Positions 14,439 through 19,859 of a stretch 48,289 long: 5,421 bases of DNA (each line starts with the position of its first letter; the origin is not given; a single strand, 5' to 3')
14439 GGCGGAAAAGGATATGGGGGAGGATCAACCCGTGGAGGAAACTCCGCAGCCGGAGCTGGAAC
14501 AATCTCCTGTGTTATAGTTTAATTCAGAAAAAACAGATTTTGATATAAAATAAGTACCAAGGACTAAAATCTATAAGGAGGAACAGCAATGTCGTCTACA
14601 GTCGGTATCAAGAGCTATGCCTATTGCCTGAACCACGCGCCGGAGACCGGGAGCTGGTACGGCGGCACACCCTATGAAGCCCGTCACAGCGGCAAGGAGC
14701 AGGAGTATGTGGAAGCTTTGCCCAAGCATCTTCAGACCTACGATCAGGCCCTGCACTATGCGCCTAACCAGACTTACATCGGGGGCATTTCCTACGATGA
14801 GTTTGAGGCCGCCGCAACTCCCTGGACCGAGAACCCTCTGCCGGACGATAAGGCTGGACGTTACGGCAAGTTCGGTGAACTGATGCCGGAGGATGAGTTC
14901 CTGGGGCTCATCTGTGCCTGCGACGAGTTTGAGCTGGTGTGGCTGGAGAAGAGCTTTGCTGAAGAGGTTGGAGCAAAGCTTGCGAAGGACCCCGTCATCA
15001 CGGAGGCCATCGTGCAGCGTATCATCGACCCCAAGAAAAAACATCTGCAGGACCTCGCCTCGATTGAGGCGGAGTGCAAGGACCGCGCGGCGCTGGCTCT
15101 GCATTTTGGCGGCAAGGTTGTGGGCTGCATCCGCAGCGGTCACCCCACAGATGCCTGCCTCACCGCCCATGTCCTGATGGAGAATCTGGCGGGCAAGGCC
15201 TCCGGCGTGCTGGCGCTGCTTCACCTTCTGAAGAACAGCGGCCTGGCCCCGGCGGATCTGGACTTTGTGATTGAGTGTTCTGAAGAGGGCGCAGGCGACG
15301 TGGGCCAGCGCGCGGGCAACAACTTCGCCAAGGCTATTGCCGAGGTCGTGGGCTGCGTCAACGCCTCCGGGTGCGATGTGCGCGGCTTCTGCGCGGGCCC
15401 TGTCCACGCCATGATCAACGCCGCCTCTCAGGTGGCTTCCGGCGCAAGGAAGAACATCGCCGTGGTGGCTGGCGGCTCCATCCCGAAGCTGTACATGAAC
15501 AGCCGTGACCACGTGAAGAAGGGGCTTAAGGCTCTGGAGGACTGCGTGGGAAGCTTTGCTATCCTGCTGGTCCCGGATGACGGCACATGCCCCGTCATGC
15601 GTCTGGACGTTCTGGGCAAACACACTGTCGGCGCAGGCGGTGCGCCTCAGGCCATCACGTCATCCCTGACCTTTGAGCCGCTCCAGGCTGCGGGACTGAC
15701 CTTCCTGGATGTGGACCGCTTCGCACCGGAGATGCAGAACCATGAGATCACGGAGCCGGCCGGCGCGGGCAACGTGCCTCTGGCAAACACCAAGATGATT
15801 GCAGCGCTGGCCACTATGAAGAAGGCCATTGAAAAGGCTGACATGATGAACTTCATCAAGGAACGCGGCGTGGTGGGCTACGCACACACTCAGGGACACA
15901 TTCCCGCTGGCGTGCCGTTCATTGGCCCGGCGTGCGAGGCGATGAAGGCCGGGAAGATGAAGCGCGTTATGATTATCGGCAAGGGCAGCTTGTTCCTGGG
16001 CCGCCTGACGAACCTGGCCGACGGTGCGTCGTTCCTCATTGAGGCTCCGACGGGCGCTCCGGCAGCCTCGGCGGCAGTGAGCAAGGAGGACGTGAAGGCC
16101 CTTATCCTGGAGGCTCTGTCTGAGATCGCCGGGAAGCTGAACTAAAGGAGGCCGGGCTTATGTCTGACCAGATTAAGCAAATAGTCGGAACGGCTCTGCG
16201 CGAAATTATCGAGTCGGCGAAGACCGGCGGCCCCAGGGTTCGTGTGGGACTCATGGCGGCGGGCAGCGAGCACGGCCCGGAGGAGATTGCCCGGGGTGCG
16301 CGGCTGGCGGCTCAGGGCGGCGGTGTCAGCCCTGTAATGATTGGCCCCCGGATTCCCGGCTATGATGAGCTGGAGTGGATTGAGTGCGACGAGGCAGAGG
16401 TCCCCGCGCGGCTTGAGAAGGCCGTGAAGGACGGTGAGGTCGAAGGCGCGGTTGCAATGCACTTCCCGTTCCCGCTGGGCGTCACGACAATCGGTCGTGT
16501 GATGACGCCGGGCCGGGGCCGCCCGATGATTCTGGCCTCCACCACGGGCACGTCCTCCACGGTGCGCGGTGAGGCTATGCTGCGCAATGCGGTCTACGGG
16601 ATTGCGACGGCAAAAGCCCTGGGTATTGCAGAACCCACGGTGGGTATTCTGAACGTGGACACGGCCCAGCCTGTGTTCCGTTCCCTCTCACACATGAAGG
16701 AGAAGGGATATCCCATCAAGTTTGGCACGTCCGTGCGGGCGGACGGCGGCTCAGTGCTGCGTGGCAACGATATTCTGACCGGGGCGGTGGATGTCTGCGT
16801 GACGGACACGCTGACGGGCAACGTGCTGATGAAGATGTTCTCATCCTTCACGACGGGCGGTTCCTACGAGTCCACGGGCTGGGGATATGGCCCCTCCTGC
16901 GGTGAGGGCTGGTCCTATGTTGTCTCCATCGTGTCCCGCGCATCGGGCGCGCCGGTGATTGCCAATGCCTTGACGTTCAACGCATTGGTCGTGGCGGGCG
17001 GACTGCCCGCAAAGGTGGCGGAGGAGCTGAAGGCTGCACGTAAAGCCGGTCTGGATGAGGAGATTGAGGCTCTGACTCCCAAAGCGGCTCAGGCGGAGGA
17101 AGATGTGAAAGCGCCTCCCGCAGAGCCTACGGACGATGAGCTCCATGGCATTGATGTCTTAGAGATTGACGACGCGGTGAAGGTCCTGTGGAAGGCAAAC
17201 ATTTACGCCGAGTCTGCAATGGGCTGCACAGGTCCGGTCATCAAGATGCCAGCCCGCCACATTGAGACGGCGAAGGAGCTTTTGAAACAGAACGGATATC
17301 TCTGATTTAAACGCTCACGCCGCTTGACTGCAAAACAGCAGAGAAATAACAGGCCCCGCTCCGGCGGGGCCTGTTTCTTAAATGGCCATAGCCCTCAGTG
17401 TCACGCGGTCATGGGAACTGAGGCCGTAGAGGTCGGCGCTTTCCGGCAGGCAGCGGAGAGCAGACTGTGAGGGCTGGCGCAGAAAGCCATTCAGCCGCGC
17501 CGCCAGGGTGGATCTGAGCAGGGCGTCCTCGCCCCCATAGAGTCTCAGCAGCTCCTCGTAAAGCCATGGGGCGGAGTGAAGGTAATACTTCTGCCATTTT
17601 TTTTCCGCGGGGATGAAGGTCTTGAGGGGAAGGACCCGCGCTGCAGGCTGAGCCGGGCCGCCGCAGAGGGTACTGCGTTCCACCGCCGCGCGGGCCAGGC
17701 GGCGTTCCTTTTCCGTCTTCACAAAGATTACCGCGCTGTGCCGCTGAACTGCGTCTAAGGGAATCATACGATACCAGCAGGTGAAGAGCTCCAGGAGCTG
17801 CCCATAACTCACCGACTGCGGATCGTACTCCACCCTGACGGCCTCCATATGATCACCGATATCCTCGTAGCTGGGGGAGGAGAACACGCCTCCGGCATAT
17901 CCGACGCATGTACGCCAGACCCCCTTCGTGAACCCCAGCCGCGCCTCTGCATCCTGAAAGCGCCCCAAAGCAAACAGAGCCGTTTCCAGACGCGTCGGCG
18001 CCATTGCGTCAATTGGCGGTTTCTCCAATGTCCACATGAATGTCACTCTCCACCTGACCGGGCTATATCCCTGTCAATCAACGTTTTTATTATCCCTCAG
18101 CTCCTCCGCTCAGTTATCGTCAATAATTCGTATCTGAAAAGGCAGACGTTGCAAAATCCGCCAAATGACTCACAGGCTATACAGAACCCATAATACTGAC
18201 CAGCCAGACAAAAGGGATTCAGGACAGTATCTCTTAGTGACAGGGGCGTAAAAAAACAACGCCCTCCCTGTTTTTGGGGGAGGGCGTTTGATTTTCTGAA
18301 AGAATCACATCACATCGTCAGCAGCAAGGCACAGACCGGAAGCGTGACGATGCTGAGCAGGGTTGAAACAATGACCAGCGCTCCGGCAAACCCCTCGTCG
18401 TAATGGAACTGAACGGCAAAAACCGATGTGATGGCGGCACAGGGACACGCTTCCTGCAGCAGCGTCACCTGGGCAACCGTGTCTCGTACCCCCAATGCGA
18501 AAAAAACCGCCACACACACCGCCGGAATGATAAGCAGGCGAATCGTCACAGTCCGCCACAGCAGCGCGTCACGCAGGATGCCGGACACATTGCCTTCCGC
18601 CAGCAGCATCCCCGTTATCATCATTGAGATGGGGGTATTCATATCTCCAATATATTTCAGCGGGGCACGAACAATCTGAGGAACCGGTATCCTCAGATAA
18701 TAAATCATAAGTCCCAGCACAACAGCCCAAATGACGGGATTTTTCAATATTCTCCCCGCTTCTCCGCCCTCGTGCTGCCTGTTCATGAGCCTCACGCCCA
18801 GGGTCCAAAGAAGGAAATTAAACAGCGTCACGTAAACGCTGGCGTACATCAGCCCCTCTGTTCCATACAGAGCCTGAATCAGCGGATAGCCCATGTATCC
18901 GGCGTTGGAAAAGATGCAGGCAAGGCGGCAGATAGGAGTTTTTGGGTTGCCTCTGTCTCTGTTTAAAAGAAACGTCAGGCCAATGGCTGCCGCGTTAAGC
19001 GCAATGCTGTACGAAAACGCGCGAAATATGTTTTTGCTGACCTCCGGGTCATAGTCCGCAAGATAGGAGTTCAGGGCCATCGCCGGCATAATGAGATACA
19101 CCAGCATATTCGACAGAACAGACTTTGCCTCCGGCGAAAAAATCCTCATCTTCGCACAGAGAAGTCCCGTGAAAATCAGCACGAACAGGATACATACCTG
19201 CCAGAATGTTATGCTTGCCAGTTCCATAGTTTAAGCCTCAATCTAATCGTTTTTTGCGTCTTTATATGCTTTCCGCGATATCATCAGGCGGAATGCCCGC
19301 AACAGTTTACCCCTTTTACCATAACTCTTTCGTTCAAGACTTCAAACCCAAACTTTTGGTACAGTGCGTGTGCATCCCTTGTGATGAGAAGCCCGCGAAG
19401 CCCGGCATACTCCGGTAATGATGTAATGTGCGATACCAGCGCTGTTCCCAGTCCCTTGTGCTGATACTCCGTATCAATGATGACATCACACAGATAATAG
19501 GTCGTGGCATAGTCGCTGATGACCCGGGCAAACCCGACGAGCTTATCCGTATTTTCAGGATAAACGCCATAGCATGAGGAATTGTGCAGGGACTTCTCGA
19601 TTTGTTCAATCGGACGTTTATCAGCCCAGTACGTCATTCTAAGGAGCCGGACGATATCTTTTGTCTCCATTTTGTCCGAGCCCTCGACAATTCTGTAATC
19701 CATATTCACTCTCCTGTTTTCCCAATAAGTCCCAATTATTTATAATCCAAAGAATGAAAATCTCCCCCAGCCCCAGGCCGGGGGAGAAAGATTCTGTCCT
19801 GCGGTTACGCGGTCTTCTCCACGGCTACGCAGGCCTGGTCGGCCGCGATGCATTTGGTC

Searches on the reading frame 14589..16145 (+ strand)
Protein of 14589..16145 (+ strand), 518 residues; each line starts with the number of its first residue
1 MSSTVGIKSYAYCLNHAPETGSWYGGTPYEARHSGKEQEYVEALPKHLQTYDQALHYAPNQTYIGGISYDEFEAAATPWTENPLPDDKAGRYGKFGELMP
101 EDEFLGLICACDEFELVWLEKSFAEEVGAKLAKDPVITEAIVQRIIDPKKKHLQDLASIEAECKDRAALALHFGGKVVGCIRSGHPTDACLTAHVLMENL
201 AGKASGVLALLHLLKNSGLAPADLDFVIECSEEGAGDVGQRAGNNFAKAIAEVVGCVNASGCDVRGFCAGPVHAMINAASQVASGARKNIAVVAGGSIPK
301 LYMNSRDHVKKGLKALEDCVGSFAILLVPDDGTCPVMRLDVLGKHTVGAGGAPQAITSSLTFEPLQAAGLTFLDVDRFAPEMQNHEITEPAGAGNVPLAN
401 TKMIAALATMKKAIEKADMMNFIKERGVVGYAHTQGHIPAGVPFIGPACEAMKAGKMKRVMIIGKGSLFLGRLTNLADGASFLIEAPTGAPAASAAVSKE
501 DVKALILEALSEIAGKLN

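Call 60: search_protein_families(library=pfam, proteins=[window:14589-16145:+], max_evalue=0.001)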
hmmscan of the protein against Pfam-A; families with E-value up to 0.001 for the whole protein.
window:14589-16145:+ (518 aa): 2 families
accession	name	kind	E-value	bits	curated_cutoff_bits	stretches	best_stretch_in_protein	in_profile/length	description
PF19364.4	DUF5940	-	5.6e-68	228.3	27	1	355-517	1-163/166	Family of unknown function (DUF5940)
PF08545.16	ACP_syn_III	-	9.1e-06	25.9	24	0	263-307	2-45/80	3-Oxoacyl-[acyl-carrier-protein (ACP)] synthase III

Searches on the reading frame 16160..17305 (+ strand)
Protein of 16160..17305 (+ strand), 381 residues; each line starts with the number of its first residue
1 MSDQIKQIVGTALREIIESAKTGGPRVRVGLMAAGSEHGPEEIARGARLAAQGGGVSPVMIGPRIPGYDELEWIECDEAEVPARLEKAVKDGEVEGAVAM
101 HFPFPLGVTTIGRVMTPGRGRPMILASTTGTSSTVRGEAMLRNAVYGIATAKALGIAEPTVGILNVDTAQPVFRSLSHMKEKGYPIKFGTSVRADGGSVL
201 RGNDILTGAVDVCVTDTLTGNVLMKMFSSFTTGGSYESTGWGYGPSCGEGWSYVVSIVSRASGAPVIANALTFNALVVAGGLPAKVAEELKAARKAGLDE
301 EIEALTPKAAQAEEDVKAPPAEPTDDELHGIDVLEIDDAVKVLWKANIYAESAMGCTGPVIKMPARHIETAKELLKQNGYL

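Call 60: search_protein_families(library=pfam, proteins=[window:16160-17305:+], max_evalue=0.001)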
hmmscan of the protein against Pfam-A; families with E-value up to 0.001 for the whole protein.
window:16160-17305:+ (381 aa): 1 family
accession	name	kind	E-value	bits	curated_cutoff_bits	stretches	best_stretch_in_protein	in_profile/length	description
PF02504.20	FA_synthesis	-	2.9e-32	112.5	29.1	1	27-360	1-322/324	Fatty acid synthesis protein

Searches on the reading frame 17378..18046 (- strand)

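Call 60: search_protein_families(library=pfam, proteins=[window:17378-18046:-], max_evalue=0.001)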
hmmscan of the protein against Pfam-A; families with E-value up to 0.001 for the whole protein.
window:17378-18046:- (222 aa): 1 family
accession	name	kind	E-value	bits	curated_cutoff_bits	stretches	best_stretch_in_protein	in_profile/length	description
PF01625.27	PMSR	-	3.3e-21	76.6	23.7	1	22-158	1-147/153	Peptide methionine sulfoxide reductase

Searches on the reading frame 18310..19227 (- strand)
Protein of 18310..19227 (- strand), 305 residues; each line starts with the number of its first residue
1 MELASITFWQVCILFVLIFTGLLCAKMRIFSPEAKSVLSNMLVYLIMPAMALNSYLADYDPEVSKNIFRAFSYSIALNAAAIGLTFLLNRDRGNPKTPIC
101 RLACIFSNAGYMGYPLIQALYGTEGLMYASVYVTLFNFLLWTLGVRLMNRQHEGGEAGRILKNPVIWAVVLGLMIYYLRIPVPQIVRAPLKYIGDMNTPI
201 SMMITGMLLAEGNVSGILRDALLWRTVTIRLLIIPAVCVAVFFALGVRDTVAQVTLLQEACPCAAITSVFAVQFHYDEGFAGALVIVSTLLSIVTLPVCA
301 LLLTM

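Call 60: search_protein_families(library=pfam, proteins=[window:18310-19227:-], max_evalue=0.001)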
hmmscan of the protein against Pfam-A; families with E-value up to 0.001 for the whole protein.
window:18310-19227:- (305 aa): 1 family
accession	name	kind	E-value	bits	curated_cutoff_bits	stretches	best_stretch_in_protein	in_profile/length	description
PF03547.23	Mem_trans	-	4.6e-41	141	25.7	2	9-156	4-155/343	Membrane transport protein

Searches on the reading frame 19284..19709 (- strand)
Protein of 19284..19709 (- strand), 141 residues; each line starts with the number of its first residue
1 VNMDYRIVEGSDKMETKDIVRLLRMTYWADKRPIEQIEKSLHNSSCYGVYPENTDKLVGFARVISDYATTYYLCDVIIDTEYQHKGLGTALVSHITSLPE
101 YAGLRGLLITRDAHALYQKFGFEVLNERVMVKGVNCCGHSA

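Call 60: search_protein_families(library=pfam, proteins=[window:19284-19709:-], max_evalue=0.001)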
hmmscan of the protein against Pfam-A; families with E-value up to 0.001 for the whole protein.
window:19284-19709:- (141 aa): 3 families
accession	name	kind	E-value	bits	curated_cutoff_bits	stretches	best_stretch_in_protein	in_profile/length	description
PF00583.31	Acetyltransf_1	-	5.9e-13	49.5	20.7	1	27-122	15-116/116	Acetyltransferase (GNAT) family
PF13508.13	Acetyltransf_7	-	1.3e-12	48.4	27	1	52-124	10-84/84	Acetyltransferase (GNAT) domain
PF13673.13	Acetyltransf_10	-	8.5e-11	42.4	23.6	1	35-136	20-121/128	Acetyltransferase (GNAT) domain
